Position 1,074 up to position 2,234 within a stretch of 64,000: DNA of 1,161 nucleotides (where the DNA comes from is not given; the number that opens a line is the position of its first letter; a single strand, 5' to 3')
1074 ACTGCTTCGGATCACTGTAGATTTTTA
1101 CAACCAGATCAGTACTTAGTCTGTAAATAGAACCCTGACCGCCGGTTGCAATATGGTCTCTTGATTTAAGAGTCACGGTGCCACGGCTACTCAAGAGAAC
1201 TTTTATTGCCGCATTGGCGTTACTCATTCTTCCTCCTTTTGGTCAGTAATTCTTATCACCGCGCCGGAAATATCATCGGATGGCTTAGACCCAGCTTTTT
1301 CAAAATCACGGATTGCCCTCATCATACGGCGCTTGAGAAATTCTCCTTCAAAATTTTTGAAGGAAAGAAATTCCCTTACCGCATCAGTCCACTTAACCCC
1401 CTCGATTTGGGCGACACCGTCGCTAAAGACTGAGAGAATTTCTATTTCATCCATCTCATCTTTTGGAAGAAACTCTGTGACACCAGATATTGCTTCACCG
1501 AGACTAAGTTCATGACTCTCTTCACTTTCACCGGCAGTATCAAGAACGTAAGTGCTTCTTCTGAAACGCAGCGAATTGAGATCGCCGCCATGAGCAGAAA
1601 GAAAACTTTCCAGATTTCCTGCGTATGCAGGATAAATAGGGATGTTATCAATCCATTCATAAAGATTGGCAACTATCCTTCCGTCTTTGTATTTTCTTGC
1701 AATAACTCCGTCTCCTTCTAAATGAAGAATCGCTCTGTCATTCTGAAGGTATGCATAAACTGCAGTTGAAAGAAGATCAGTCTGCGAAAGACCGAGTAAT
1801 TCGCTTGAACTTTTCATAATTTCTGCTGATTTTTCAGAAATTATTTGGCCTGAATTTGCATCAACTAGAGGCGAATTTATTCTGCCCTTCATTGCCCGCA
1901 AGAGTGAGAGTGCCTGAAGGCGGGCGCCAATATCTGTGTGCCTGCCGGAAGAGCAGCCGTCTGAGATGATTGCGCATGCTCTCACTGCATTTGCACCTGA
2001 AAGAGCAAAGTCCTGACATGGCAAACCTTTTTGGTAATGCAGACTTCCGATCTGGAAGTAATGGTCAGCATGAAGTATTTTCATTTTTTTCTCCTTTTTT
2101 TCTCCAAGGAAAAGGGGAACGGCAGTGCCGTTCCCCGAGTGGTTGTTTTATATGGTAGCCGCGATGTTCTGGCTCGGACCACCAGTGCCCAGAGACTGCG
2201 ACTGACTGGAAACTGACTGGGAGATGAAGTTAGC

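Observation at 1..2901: Complete TerY-P-type triad (vWA - PP2C phosphatase - Ser/Thr kinase); kinase ORF missed by the ORF track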

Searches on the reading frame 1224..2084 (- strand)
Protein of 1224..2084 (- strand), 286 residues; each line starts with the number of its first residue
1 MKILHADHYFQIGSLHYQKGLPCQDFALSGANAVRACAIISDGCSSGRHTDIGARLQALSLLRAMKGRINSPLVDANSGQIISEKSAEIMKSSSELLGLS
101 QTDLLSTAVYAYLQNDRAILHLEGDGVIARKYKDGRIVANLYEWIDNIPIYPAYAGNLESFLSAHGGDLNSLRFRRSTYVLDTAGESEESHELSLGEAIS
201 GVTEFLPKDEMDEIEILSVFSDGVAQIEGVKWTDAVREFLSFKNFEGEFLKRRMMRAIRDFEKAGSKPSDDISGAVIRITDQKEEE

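Call 6: search_protein_families(library=pfam, proteins=[window:1224-2084:-], max_evalue=1)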
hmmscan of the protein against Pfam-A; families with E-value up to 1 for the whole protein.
window:1224-2084:- (286 aa): 3 families
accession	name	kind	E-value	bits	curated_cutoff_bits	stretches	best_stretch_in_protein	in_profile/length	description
PF13672.11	PP2C_2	-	1.8e-11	44.4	24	1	13-139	2-129/209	Protein phosphatase 2C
PF07435.16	YycH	-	0.24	10.8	27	1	142-214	316-387/438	YycH protein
PF25030.1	M-HEAT_ATR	-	0.27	11.1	27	1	81-124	135-179/230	Serine/threonine-protein kinase ATR, M-HEAT region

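Call 7: search_protein_families(library=padloc, proteins=[window:1224-2084:-], max_evalue=1)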
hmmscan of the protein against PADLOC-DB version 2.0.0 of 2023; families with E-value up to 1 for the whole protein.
window:1224-2084:- (286 aa): 1 family
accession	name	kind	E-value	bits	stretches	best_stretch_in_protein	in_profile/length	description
PDLC04518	PDC-M21C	-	0.026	11.7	1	24-137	19-124/243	-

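Call 8: search_protein_families(library=ncbifam, proteins=[window:1224-2084:-], max_evalue=1)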
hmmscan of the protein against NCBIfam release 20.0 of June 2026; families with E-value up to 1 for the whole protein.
window:1224-2084:- (286 aa): 1 family
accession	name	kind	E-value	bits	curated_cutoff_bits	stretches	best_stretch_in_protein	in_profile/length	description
NF033188.1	internalin_H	exception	0.14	10.7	1050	1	199-235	63-99/548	InlH/InlC2 family class 1 internalin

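Call 9: find_encoding_contigs(protein=window:1224-2084:-, flank=10000, max_places=6)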
Protein window:1224-2084:- (286 aa): 11 contigs read that carry it; 3 places shown.
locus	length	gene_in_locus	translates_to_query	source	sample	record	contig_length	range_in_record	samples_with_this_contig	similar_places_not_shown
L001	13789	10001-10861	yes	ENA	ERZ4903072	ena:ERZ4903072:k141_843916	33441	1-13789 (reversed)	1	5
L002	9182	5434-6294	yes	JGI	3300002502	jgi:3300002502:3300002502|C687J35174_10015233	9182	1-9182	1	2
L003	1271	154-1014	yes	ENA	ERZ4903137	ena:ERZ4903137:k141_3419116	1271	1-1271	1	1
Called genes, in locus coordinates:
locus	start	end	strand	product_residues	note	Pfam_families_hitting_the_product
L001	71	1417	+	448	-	PF01266:DAO, PF06039:Mqo, PF13738:Pyr_redox_3 (faint)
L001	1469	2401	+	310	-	-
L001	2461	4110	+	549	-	PF02390:Methyltransf_4 (weak), PF08241:Methyltransf_11, PF08242:Methyltransf_12 (weak), PF13649:Methyltransf_25, PF13847:Methyltransf_31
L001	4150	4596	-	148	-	-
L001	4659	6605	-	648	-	PF00795:CN_hydrolase, PF02540:NAD_synthase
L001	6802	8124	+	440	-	PF17767:NAPRTase_N, PF04095:NAPRTase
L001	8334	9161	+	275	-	-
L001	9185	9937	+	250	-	-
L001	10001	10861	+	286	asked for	PF13672:PP2C_2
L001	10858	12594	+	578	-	PF00069:Pkinase (faint)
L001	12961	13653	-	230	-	PF00293:NUDIX, PF19368:WHD_AraR, PF21906:WHD_NrtR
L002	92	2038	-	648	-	PF00795:CN_hydrolase, PF02540:NAD_synthase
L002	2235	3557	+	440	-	PF17767:NAPRTase_N, PF04095:NAPRTase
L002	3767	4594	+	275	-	-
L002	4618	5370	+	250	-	-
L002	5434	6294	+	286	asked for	PF13672:PP2C_2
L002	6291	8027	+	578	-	PF00069:Pkinase (faint)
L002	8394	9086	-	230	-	PF00293:NUDIX, PF19368:WHD_AraR, PF21906:WHD_NrtR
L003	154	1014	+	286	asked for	PF13672:PP2C_2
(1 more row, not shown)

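Call 15: find_homologous_proteins(query=L001:10858-12591:+)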
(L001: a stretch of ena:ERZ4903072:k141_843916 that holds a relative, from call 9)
Query L001:10858-12591:+ (578 aa): 269 proteins with E <= 0.001 among 8000 candidates; the best 120 are listed.
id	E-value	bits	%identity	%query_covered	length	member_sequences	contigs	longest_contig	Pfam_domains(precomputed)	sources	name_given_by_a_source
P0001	0.0e+0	1308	100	100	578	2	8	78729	PF00069.32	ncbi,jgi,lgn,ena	ncbi:MAG TPA: hypothetical protein VJC12_01595 [Candidatus Paceibacterota bacterium]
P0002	5.7e-217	740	54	100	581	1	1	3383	PF00069.32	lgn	-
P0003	1.5e-215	735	55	100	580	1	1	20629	-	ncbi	-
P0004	4.9e-211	720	55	99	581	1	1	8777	PF00069.32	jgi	jgi:hypothetical protein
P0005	1.6e-209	715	54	100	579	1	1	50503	-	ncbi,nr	ncbi:MAG: hypothetical protein JWN50_489 [Parcubacteria group bacterium]|nr:hypothetical protein [Pa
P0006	3.0e-207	708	54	100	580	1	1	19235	PF00069.32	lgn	-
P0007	2.6e-206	705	52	100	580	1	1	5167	PF00069.32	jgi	jgi:hypothetical protein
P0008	3.2e-194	665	50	100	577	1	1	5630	-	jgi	jgi:hypothetical protein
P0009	5.2e-190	651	48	100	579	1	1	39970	-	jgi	jgi:hypothetical protein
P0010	7.3e-190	650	50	99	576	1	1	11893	PF00069.32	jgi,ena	-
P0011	1.1e-189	650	51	99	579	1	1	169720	PF00069.32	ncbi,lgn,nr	ncbi:MAG: hypothetical protein KBC81_00215 [Candidatus Pacebacteria bacterium]|nr:hypothetical prote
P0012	1.5e-189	649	48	100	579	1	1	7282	PF00069.32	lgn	-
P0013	2.9e-187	642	50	99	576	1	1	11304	PF00069.32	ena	-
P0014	1.1e-186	640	49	99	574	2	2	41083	-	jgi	jgi:hypothetical protein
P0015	2.3e-184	632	49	99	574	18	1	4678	-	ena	-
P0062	1.0e-169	584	45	100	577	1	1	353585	PF00069.32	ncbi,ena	-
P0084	1.3e-164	567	46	100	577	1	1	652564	-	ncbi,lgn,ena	-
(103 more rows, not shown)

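Call 17: find_encoding_contigs(protein=P0084, flank=10000, max_places=2)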
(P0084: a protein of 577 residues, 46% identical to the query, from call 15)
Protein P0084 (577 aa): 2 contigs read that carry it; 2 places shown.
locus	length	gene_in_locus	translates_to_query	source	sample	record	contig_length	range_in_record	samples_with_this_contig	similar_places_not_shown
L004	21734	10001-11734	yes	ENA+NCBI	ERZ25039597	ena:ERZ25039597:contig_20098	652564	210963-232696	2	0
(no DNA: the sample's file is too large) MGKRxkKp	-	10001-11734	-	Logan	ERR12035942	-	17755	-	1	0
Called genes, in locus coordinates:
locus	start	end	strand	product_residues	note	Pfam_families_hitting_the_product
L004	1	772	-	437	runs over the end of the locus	PF01545:Cation_efflux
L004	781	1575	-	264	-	-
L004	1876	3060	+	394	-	PF01467:CTP_transf_like, PF01121:CoaE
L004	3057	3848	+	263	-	PF00069:Pkinase, PF07714:PK_Tyr_Ser-Thr, PF01636:APH (weak), PF03109:ABC1 (weak)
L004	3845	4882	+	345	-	-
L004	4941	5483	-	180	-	PF01467:CTP_transf_like (weak)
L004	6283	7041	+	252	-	PF01978:TrmB, PF09339:HTH_IclR (faint)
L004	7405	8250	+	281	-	-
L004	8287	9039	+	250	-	-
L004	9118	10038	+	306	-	PF13672:PP2C_2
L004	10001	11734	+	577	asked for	-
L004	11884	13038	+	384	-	PF15891:Nuc_deoxyri_tr2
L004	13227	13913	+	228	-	PF18728:HEPN_AbiV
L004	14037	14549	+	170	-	PF13274:SocA_Panacea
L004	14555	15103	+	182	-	-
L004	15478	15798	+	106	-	PF04383:KilA-N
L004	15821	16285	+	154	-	-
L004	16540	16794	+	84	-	PF12728:HTH_17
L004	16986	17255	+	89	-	PF02661:Fic (weak)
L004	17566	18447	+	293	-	PF02661:Fic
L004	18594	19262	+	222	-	PF01470:Peptidase_C15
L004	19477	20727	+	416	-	PF17767:NAPRTase_N, PF04095:NAPRTase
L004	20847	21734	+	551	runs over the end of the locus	PF00795:CN_hydrolase, PF02540:NAD_synthase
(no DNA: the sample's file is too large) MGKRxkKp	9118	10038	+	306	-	PF13672:PP2C_2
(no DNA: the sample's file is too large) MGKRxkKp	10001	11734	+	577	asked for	-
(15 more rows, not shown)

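Call 18: find_encoding_contigs(protein=P0062, flank=10000, max_places=2)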
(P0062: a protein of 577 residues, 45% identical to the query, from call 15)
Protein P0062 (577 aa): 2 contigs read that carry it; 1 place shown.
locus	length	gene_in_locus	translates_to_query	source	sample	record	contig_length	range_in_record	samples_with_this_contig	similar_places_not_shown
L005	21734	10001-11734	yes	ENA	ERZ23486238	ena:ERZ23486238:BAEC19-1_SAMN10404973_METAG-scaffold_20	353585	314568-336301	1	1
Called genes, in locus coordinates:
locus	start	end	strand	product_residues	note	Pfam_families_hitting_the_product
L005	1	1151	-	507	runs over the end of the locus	PF02310:B12-binding, PF04055:Radical_SAM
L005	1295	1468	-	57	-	-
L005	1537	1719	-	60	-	-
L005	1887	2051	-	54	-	-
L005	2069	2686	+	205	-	PF01195:Pept_tRNA_hydro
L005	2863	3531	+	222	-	PF02481:DNA_processg_A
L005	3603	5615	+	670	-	PF01751:Toprim, PF01131:Topoisom_bac, PF01396:Zn_ribbon_Top1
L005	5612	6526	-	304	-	PF02195:ParB_N, PF17762:HTH_ParB, PF23552:ParB_C (weak)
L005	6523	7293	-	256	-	PF00142:Fer4_NifH, PF01656:CbiA, PF02374:ArsA_ATPase, PF06564:CBP_BcsQ, PF09140:MipZ (faint), PF10609:ParA, PF13614:AAA_31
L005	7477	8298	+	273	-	-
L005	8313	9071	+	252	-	-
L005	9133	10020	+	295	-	PF13672:PP2C_2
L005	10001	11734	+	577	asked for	PF00069:Pkinase (faint)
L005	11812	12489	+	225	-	PF14528:LAGLIDADG_3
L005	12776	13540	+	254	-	PF00391:PEP-utilizers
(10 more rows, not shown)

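Call 24: find_related_loci(query=A1, collection=genome_contigs, flank=8000)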
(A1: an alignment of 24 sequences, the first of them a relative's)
Query A1 (578 aa) in genome_contigs; peptide patterns used: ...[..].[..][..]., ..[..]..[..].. (x = any residue, [..] = any of these).
158 stretches matched a pattern; 107 encode a relative of the query (tblastn E <= 1e-3); the best 80 are kept; 80 distinct loci.
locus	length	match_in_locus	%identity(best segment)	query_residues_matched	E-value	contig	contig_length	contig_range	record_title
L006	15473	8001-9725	54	3-578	0e+0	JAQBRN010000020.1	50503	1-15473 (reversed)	MAG: Parcubacteria group bacterium isolate RYN_400 scaffold_78567, whole genome shotgun sequence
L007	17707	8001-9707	51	9-578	0e+0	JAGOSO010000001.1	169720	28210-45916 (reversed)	MAG: Candidatus Paceibacterota bacterium isolate Gw_Eff_bin_33 Gw_Eff_71_length_169720_cov_7.416839, whole genome shotgu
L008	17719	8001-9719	49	5-577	0e+0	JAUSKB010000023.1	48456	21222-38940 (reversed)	MAG: bacterium isolate E14_metabat.bin.348 E14_k141_1259318, whole genome shotgun sequence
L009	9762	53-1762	48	8-578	0e+0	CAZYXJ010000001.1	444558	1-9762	MAG TPA_asm: uncultured Candidatus Saccharibacteria bacterium isolate SRP292972_co1_35 genome assembly, contig: NODE_26_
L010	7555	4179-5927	49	2-578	0e+0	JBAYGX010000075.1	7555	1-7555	MAG: Candidatus Gracilibacteria bacterium isolate SO_2016_GW1_135 scaffold18498_OW334_2016, whole genome shotgun sequenc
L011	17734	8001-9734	46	1-577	7e-177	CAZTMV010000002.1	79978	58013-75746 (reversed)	MAG TPA_asm: uncultured Candidatus Saccharibacteria bacterium isolate SRP329715_co2_40 genome assembly, contig: NODE_637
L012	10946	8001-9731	46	1-578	1e-175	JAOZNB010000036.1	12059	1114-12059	MAG: Candidatus Moraniibacteriota bacterium isolate GMC4_bin_51 GMC4_7181_length_12059_cov_10.042319, whole genome shotg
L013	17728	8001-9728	46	1-578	3e-171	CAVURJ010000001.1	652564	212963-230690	MAG: Candidatus Moranbacteria bacterium isolate MFD09730.bin.1.17 genome assembly, contig: contig_20098, whole genome sh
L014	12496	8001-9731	43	1-577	8e-170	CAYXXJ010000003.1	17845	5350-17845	MAG TPA_asm: uncultured Candidatus Saccharibacteria bacterium isolate SRP278252_co2_366 genome assembly, contig: NODE_65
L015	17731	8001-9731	46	1-578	4e-170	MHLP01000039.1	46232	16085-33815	MAG: Candidatus Lloydbacteria bacterium RIFCSPLOWO2_01_FULL_50_20 rifcsplowo2_01_scaffold_800, whole genome shotgun sequ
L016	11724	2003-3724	45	6-578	5e-170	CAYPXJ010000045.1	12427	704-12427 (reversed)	MAG TPA_asm: uncultured Rickettsiales bacterium isolate binchicken_co311_73 genome assembly, contig: NODE_8451_length_12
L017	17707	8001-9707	44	8-578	3e-169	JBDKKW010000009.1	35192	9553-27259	MAG: Candidatus Parcubacteria bacterium isolate hopbrook_2019_sw_WHONDRS-S19S_0012_A_bin.19 scaffold_0000030, whole geno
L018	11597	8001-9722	46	1-578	4e-169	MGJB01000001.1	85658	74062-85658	MAG: Candidatus Yanofskybacteria bacterium RIFCSPHIGHO2_01_FULL_41_26 rifcsphigho2_01_scaffold_1093, whole genome shotgu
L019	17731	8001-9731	45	1-578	9e-168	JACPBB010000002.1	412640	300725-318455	MAG: Parcubacteria group bacterium isolate NC_groundwater_246_Ag_S-0.2um_42_13 S5_GD2017_2_S2_scaffold_16, whole genome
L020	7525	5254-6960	45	9-578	6e-168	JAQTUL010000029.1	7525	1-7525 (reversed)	MAG: Candidatus Colwellbacteria bacterium isolate STB_63 NODE_27827_length_7525_cov_12.128683_Sandtown_B, whole genome s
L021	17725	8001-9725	45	1-578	4e-167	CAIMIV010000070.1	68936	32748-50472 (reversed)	uncultured bacterium isolate MJ-2014-D5_bin-329 genome assembly, contig: bin-329:70/71, whole genome shotgun sequence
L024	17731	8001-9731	43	1-578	5e-166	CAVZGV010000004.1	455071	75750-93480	MAG: Candidatus Falkowbacteria bacterium isolate MFD04716.bin.1.162 genome assembly, contig: contig_24681, whole genome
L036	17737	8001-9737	43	1-578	9e-160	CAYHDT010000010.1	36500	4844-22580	MAG TPA_asm: uncultured Candidatus Saccharibacteria bacterium isolate ERP119705_co10_179 genome assembly, contig: NODE_9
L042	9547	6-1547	47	64-578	5e-155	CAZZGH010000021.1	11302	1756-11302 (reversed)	MAG TPA_asm: uncultured Candidatus Saccharibacteria bacterium isolate binchicken_co38_350 genome assembly, contig: NODE_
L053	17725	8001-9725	40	1-577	8e-145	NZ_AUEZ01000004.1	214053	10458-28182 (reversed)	Bradyrhizobium sp. Ai1a-2 K288DRAFT_scaffold00004.4_C, whole genome shotgun sequence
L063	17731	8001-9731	40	1-578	3e-140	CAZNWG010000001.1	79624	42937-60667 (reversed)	MAG TPA_asm: uncultured Candidatus Saccharibacteria bacterium isolate binchicken_co346_105 genome assembly, contig: NODE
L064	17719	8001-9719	38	8-577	4e-139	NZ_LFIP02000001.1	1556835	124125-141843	Bradyrhizobium embrapense strain SEMIA 6208 scaffold1.1, whole genome shotgun sequence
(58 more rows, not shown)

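Call 48: predict_structure(alignment_id=A1)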
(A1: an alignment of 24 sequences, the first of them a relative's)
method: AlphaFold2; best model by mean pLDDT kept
length: 578 residues; sequences in the alignment: 24
mean_pLDDT: 82.2   pTM: 0.51
mean pLDDT of the five models: 82.2, 79.0, 76.4, 75.2, 65.8
residues with pLDDT >= 90: 124; 70-90: 398; 50-70: 32; < 50: 24
segments of 3 or more residues with pLDDT < 50: 1-5, 242-244, 275-288
pLDDT, mean of each block of 10 residues (from residue 1): 59 85 80 86 90 88 85 90 91 87 78 85 88 86 80 85 81 65 77 85 83 80 79 81 60 82 82 45 41 63 82 89 88 75 83 89 89 83 92 92 89 89 90 91 89 86 88 89 83 88 88 83 84 85 84 82 87 83
secondary structure, 60 per line:
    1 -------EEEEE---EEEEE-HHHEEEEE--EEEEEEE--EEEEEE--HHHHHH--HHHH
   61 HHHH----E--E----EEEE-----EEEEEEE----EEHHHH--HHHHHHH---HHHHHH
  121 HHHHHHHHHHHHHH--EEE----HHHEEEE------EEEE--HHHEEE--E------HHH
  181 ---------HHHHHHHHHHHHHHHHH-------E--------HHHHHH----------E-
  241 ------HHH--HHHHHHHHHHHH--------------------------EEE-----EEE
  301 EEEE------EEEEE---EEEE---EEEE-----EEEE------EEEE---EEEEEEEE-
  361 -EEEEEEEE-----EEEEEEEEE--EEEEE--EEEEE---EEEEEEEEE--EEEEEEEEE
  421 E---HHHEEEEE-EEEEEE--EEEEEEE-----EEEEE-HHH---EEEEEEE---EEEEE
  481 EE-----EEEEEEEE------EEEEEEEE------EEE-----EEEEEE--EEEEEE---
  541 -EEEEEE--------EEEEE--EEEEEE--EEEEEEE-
elements in order: E8-12 E16-20 E25-29 E32-38 E41-46 H49-54 H57-64 E77-80 E86-92 H99-102 H105-111 H115-134 E137-139 E147-150 E157-160 E166-168 H190-206 H223-228 H252-263 E290-292 E298-304 E311-315 E319-322 E326-329 E335-338 E345-348 E352-359 E362-369 E375-383 E386-390 E393-397 E401-409 E412-421 E428-432 E434-439 E442-448 E454-458 E466-472 E476-482 E488-495 E502-509 E516-518 E524-529 E532-537 E542-547 E556-560 E563-568 E571-577

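Call 53: fold_search(model_id=the predicted structure, library=pdb)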
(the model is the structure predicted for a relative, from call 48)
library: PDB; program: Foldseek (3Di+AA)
matches with E <= 10: 2000; with E <= 0.001: 1841
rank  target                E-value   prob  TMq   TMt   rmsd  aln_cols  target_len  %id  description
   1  8u7h                  1.6e-11  1.00  0.29  0.17  22.8       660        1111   13  Cryo-EM structure of LRRK2 bound to type I inhibitor GNE-7915 (released 2024-01-31)
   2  8uso_C                1.9e-09  1.00  0.35  0.45  22.4       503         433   11  Full-length human CaMKII delta holoenzyme (released 2024-03-27)
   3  2wel_A                4.3e-09  1.00  0.35  0.62  10.5       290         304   16  Crystal structure of SU6656-bound calcium/calmodulin-dependent protein kinase II delta in complex with calmodulin (released 2009-04-14)
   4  8uso_B                4.3e-09  1.00  0.35  0.46  22.4       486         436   12  Full-length human CaMKII delta holoenzyme (released 2024-03-27)
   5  3kk8                  5.6e-09  1.00  0.35  0.64  11.3       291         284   15  CaMKII Substrate Complex A (released 2010-02-09)
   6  8p5j_B                6.6e-09  1.00  0.33  0.66   5.2       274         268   17  Kinase domain of mutant human ULK1 in complex with compound WZ4003 (released 2024-06-05)
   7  8p5g_B                9.0e-09  1.00  0.34  0.68   4.9       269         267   17  Kinase domain of wild type human ULK1 in complex with compound CCT241533 (released 2024-06-05)
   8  8p5h_A                1.0e-08  1.00  0.32  0.62   6.7       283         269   17  Kinase domain of mutant human ULK1 in complex with compound CCT241533 (released 2024-06-05)
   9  8uso_A                1.0e-08  1.00  0.34  0.44  21.8       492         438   11  Full-length human CaMKII delta holoenzyme (released 2024-03-27)
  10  5hu3_A                1.4e-08  1.00  0.34  0.68   4.0       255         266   17  Drosophila CaMKII-D136N in complex with a phosphorylated fragment of the Eag potassium channel and Mg2+/ADP (released 2017-02-01)
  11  2i40_A                2.0e-08  1.00  0.33  0.61   6.8       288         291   14  Cdk2/Cyclin A complexed with a thiophene carboxamide inhibitor (released 2006-10-10)
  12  9dw9_G                2.1e-08  1.00  0.33  0.55   5.5       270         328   16  Phosphorylated (E1371Q)CFTR in complex with PKA-C (released 2024-11-13)
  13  3eid_A                2.2e-08  1.00  0.33  0.61   6.3       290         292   15  CDK2/CyclinA complexed with a pyrazolopyridazine inhibitor (released 2008-10-21)
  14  4l9i_A                2.5e-08  1.00  0.32  0.36   6.1       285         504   15  Bovine G Protein Coupled Receptor Kinase 1 in Complex with Paroxetine (released 2014-01-22)
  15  6x5q_A                2.6e-08  1.00  0.35  0.70   4.4       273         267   15  Cocrystal structure of human CaMKII-alpha (CAMK2A)kinase domain and GluA1 (released 2020-12-23)
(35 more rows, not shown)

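Call 62: search_protein_families(library=pfam, proteins=[L001:10858-12591:+], max_evalue=0.01)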
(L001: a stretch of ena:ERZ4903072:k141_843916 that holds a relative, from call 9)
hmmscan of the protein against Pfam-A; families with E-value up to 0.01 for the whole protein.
L001:10858-12591:+ (578 aa): 2 families
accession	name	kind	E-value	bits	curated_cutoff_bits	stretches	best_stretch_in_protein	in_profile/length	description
PF00069.31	Pkinase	-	2.2e-06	27.7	31.7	1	40-150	26-132/263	Protein kinase domain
PF07714.23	PK_Tyr_Ser-Thr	-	0.0055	16.5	23.1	0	184-218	177-212/258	Protein tyrosine and serine/threonine kinase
